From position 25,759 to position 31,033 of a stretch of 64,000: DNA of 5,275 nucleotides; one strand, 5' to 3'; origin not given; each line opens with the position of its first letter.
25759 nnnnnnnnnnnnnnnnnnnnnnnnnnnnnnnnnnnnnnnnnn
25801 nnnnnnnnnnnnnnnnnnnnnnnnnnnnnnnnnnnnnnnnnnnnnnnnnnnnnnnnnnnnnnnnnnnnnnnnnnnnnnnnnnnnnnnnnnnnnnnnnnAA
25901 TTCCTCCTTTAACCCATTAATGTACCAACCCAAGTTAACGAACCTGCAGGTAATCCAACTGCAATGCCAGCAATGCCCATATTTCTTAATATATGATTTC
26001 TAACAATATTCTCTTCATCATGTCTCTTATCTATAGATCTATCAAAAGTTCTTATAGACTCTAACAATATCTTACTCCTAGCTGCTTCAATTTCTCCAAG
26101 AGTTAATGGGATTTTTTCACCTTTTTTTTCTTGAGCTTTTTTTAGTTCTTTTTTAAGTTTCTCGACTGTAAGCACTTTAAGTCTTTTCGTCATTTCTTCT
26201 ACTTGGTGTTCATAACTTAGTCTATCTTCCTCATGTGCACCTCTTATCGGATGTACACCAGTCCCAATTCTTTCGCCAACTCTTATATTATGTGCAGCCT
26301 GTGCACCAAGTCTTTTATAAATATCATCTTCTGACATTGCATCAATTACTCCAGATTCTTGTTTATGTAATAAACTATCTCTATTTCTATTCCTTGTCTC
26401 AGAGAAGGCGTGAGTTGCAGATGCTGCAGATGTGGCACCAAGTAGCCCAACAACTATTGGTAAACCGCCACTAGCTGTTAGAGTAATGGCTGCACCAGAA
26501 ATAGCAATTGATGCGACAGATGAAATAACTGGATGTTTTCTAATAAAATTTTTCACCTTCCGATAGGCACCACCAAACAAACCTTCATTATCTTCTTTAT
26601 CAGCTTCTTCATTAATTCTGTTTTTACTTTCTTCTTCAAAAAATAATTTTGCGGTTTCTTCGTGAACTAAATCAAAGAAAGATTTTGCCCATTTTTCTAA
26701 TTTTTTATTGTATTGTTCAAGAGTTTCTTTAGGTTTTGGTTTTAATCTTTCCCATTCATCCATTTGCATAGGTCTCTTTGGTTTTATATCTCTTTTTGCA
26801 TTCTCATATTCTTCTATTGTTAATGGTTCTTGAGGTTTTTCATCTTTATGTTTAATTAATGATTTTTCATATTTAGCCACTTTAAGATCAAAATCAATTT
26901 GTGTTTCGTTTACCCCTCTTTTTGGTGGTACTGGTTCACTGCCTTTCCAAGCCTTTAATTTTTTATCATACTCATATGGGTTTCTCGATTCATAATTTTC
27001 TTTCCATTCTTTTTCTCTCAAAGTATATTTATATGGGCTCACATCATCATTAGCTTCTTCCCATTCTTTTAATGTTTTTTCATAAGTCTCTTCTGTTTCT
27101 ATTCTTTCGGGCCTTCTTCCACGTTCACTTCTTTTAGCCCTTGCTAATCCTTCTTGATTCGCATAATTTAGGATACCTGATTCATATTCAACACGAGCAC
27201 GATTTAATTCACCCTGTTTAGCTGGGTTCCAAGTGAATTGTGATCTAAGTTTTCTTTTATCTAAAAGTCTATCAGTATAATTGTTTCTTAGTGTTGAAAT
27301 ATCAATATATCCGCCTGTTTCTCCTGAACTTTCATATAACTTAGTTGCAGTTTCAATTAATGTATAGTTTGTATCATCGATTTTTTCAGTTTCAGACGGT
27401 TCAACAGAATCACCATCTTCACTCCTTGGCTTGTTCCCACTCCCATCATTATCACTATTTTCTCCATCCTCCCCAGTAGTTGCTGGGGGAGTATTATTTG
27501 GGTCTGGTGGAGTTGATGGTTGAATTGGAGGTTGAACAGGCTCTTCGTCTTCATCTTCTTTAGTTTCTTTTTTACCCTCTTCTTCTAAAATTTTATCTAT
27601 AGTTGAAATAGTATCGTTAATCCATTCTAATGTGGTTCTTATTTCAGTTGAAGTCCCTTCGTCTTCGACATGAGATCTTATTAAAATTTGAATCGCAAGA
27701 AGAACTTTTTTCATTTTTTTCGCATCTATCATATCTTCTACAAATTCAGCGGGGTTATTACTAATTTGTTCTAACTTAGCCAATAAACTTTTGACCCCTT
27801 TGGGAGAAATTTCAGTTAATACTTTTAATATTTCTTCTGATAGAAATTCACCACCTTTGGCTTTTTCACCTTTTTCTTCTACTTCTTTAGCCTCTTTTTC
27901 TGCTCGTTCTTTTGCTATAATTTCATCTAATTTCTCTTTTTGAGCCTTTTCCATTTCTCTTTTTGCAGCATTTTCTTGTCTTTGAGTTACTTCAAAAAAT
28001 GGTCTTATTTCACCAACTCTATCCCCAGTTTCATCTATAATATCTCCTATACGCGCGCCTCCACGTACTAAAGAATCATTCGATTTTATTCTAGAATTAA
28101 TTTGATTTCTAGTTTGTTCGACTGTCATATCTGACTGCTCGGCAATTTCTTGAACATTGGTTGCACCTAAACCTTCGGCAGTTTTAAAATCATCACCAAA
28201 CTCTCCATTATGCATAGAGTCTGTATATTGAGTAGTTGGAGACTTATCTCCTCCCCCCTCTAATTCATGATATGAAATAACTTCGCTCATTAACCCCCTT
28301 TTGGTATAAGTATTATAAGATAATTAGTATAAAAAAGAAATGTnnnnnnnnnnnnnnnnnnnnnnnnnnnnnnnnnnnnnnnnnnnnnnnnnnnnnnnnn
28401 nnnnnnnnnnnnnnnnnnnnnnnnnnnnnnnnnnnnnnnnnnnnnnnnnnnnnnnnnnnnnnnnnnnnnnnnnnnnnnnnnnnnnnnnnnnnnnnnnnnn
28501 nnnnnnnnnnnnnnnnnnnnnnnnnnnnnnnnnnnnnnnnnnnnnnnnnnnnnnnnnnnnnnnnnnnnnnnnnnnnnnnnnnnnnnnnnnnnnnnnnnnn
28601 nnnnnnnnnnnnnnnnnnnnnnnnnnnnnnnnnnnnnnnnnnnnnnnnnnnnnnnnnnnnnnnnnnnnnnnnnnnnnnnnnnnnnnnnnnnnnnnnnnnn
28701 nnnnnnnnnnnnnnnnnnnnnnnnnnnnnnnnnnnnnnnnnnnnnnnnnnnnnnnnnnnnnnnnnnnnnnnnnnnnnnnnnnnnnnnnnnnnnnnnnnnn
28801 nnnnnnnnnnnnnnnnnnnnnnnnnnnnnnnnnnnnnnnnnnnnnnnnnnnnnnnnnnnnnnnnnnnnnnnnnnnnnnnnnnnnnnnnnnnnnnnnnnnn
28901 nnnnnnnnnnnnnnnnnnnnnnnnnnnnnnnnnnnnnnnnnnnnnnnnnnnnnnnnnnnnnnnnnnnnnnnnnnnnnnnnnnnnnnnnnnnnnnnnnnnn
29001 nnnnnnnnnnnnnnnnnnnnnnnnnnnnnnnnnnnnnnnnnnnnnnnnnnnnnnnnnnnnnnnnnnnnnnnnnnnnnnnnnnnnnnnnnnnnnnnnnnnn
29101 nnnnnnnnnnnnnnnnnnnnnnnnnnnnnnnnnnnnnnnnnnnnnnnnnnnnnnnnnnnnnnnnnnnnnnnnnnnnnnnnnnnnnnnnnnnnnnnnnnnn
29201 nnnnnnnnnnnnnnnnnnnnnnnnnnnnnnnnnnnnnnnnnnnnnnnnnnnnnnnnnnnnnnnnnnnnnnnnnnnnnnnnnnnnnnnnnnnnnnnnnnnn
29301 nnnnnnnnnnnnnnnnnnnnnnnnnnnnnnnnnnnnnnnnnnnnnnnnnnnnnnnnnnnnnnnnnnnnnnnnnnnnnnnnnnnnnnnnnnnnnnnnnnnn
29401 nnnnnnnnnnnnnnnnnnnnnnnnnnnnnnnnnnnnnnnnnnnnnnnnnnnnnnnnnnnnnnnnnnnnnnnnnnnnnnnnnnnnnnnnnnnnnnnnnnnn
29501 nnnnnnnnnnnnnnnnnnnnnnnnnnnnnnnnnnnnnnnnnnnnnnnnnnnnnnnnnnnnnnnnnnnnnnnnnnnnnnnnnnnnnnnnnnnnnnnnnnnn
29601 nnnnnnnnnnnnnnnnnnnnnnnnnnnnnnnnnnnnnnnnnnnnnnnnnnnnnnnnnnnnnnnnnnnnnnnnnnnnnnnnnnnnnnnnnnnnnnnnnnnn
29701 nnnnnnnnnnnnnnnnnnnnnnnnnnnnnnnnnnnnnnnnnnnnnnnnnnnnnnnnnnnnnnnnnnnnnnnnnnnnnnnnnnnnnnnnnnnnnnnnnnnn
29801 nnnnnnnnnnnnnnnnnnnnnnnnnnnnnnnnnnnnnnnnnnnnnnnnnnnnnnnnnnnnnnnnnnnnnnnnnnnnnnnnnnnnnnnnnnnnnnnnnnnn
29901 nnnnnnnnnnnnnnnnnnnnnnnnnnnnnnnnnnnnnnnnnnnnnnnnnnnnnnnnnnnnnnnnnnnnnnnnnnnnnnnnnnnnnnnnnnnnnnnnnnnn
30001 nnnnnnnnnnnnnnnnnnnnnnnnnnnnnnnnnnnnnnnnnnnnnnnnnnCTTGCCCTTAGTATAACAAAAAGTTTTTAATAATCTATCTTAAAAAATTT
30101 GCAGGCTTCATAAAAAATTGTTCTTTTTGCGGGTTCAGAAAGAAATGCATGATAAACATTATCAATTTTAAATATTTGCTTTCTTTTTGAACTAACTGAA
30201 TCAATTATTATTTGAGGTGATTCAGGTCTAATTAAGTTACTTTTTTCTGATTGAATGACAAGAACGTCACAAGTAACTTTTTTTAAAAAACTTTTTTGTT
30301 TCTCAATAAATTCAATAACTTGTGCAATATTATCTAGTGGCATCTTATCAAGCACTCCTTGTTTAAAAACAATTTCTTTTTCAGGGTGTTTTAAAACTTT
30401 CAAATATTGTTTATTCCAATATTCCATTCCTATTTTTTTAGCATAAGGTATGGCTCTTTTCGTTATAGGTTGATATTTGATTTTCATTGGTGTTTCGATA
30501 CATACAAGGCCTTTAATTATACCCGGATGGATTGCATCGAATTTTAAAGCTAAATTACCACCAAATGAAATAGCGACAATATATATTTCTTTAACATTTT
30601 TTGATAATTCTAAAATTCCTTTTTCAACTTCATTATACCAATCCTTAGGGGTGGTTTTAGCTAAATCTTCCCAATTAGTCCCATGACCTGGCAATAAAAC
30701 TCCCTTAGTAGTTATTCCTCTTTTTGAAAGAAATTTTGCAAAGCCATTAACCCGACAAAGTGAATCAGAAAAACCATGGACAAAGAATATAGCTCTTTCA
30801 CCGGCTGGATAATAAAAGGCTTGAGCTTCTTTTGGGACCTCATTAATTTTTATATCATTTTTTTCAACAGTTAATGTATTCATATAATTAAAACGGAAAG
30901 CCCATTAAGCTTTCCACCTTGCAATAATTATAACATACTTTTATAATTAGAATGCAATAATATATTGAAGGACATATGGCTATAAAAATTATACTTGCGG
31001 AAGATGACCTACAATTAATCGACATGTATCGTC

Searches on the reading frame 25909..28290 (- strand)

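Call 84: search_protein_families(library=pfam, proteins=[window:25909-28290:-], max_evalue=0.05)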
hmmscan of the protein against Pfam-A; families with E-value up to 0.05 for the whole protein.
window:25909-28290:- (793 aa): 1 family
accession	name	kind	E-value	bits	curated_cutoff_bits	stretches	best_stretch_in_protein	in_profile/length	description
PF10666.15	Phage_TAC_8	-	0.029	14.9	33.7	1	517-595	34-115/140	Phage tail assembly chaperone protein Gp14 ()A118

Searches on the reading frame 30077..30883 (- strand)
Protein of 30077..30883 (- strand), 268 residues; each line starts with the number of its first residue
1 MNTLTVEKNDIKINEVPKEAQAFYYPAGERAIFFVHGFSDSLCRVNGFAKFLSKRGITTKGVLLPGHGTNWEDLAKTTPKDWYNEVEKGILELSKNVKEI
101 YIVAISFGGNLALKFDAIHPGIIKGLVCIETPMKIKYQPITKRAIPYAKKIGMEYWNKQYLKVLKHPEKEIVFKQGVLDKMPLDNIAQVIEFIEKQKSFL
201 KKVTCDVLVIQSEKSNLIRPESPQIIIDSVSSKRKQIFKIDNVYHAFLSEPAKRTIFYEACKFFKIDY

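Call 88: search_protein_families(library=pfam, proteins=[window:30077-30883:-], max_evalue=0.0001)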
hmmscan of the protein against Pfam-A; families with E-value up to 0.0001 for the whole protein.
window:30077-30883:- (268 aa): 2 families
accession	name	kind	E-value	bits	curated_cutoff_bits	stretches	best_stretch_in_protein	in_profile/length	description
PF12146.15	Hydrolase_4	-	4.2e-15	56.1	27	1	30-251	5-238/239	Serine aminopeptidase, S33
PF00561.26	Abhydrolase_1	-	8.2e-06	26.1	25.8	1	31-151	2-119/245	alpha/beta hydrolase fold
